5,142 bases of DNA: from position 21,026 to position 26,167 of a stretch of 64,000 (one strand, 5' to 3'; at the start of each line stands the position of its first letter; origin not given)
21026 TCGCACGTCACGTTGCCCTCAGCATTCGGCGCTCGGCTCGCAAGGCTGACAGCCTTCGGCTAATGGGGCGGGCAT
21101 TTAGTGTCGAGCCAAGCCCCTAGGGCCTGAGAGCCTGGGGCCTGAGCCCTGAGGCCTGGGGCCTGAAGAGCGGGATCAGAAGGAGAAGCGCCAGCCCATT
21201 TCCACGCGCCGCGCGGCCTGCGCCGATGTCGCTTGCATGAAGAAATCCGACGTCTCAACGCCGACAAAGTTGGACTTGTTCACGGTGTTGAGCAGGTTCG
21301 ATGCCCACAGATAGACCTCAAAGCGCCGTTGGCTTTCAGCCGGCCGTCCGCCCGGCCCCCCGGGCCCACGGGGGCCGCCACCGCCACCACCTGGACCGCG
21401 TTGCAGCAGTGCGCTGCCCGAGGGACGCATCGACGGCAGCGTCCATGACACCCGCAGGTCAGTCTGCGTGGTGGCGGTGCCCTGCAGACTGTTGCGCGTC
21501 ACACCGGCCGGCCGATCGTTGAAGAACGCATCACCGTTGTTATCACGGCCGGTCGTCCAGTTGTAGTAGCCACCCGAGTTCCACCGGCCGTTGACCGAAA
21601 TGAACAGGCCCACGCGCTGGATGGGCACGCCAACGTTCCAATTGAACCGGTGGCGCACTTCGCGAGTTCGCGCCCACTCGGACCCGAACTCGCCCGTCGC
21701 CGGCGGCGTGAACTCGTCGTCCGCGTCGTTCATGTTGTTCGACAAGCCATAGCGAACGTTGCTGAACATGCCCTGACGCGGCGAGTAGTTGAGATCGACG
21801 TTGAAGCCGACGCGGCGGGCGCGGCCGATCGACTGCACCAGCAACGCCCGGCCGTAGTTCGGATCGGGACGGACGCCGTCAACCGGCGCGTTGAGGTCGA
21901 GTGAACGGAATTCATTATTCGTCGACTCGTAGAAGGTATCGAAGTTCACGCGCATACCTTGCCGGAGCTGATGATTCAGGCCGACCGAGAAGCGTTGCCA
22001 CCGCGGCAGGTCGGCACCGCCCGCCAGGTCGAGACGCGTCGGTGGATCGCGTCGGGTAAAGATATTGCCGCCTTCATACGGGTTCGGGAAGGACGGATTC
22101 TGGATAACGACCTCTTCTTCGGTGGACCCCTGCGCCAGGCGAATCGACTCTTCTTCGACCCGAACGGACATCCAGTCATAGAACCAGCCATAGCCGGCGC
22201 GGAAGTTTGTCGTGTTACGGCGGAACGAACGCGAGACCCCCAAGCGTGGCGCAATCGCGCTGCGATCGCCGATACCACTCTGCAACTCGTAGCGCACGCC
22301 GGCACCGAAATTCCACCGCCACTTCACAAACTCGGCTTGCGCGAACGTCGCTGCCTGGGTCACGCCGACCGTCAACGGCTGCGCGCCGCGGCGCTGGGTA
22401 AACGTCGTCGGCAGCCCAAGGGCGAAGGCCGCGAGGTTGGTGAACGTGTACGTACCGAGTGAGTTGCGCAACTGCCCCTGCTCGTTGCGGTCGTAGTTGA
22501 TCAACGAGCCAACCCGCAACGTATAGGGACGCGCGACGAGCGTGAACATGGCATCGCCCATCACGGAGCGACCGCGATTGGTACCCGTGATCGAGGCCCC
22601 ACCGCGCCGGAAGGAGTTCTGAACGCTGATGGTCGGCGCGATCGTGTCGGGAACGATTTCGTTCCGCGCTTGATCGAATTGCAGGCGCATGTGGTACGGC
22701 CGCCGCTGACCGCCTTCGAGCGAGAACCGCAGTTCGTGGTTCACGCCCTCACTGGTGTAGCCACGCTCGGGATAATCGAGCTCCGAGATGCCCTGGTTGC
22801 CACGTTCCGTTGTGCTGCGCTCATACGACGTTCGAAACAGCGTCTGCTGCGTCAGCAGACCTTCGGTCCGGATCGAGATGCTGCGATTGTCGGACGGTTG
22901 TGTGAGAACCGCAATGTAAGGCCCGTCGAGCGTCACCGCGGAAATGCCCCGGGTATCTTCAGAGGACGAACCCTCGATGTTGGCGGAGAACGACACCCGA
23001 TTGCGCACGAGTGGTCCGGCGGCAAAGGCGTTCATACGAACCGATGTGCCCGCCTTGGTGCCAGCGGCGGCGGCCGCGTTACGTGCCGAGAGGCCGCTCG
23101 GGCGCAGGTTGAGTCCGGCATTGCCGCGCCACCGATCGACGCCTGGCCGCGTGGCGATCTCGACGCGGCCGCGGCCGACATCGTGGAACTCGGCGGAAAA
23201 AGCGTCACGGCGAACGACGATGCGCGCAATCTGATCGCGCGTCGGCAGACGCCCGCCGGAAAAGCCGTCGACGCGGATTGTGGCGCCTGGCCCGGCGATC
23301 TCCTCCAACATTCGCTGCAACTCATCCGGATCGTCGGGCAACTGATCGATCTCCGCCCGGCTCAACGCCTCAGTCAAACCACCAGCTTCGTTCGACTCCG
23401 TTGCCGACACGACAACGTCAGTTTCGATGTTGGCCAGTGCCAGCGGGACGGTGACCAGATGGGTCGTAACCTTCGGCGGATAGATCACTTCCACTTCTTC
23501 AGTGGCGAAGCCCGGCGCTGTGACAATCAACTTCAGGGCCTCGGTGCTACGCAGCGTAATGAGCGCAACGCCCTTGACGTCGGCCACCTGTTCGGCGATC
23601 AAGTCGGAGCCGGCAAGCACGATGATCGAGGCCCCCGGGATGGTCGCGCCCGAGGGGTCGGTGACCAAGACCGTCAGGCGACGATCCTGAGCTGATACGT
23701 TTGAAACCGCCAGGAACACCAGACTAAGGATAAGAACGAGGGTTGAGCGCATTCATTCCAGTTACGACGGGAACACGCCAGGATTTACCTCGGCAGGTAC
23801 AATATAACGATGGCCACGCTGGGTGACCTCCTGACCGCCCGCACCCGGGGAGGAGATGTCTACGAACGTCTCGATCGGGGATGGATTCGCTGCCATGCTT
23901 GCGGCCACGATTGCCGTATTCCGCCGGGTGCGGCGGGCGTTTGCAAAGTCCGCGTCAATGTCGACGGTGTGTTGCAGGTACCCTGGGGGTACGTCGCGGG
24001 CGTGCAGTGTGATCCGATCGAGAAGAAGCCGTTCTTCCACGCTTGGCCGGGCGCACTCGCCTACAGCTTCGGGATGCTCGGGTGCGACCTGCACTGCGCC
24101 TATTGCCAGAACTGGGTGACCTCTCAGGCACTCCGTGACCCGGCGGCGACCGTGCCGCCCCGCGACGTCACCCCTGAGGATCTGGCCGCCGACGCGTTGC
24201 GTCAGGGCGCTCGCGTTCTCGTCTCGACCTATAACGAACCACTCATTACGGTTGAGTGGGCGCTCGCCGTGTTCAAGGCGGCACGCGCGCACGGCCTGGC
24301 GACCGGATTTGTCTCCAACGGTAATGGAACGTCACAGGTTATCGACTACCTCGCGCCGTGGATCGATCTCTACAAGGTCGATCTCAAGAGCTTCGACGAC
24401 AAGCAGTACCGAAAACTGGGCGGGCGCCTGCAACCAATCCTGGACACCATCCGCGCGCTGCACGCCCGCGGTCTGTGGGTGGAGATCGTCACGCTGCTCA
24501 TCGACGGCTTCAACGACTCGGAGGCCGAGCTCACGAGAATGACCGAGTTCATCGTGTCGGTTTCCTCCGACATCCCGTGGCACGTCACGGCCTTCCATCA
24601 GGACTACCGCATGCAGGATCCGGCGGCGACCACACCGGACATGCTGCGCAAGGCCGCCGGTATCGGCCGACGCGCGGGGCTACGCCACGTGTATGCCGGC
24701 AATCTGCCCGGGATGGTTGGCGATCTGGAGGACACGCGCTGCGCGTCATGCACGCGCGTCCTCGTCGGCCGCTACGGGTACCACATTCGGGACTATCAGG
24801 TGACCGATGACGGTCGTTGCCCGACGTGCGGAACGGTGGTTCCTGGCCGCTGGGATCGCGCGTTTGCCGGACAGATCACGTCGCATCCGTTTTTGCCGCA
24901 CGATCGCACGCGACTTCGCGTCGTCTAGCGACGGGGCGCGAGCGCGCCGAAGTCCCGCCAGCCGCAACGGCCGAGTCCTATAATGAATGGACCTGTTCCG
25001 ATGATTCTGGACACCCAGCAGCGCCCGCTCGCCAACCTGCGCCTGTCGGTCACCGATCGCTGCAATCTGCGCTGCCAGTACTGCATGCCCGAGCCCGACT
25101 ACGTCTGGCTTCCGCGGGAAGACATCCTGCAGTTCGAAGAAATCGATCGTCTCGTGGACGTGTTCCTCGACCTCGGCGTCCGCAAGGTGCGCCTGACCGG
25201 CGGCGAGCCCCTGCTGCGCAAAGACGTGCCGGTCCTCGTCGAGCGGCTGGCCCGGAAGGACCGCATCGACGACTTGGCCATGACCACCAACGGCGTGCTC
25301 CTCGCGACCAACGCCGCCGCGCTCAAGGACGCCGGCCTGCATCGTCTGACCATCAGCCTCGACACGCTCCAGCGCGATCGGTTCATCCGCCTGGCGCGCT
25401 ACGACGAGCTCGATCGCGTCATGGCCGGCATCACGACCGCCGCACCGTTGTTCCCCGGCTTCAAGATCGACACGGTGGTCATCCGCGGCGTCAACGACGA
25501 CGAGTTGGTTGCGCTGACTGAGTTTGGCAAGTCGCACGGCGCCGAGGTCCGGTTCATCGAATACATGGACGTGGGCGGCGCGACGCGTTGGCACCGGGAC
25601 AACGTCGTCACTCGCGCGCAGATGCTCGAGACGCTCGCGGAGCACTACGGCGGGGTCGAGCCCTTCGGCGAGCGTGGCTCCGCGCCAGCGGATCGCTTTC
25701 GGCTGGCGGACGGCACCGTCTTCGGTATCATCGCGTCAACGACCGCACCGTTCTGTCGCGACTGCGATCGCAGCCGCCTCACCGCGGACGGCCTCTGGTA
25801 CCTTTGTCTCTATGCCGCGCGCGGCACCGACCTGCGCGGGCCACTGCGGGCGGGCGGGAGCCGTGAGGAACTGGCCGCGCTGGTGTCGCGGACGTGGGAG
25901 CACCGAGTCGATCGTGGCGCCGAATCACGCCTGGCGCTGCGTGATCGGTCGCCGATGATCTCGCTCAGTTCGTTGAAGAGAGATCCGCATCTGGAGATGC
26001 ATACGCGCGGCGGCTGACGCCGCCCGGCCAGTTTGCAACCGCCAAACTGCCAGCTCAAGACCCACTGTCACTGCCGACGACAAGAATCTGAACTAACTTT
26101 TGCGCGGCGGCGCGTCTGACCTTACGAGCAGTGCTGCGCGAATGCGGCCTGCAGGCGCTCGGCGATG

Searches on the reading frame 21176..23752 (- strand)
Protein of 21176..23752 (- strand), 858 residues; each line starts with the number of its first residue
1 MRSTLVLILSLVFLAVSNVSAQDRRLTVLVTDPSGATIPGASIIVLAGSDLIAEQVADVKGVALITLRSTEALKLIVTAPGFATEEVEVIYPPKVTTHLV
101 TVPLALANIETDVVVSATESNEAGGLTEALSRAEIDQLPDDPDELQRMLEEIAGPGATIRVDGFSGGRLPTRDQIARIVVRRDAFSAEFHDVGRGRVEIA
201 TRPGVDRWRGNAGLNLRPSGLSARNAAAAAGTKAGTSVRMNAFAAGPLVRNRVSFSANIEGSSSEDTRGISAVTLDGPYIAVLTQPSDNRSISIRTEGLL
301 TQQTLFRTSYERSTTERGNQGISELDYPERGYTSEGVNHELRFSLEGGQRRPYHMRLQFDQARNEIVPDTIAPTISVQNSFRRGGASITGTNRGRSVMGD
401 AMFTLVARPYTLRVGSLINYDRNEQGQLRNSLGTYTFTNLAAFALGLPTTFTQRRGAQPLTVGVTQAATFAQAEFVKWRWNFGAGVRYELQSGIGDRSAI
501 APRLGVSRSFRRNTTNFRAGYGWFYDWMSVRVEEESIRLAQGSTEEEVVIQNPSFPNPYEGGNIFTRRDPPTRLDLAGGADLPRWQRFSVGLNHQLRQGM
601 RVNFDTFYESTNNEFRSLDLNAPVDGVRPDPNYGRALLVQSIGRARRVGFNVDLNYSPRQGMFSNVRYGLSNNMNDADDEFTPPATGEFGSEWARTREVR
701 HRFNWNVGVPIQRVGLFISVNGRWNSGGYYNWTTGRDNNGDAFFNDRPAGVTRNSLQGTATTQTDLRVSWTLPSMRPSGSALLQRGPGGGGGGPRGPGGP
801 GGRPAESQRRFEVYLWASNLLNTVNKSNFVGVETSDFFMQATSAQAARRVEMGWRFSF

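Call 9: search_protein_families(library=pfam, proteins=[window:21176-23752:-])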
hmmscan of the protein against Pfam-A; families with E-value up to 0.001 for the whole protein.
window:21176-23752:- (858 aa): 2 families
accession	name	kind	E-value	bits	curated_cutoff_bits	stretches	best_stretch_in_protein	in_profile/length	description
PF13620.12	CarboxypepD_reg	-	1.8e-06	28.6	32.3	1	26-97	2-75/82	Carboxypeptidase regulatory-like domain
PF02369.22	Big_1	-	0.00011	22.7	34.9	1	25-79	20-78/93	Bacterial Ig-like domain (group 1)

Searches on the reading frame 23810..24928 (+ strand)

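Call 9: search_protein_families(library=pfam, proteins=[window:23810-24928:+])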
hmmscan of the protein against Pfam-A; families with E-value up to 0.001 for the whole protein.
window:23810-24928:+ (372 aa): 1 family
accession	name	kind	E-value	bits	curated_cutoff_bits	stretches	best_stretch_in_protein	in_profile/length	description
PF04055.27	Radical_SAM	-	3.1e-17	63.7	29.5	1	91-240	6-160/166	Radical SAM superfamily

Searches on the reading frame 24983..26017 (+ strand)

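Call 7: search_protein_families(library=pfam, proteins=[window:24983-26017:+])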
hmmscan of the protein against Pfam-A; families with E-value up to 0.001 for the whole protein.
window:24983-26017:+ (344 aa): 3 families
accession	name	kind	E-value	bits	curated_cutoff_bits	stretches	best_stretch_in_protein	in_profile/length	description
PF06463.18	Mob_synth_C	-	4.5e-32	111.1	37.4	1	188-310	2-124/128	Molybdenum Cofactor Synthesis C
PF04055.27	Radical_SAM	-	3.6e-30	105.8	29.5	1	22-181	2-165/166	Radical SAM superfamily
PF13353.11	Fer4_12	-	0.00018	22.2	22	1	26-116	14-103/137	4Fe-4S single cluster domain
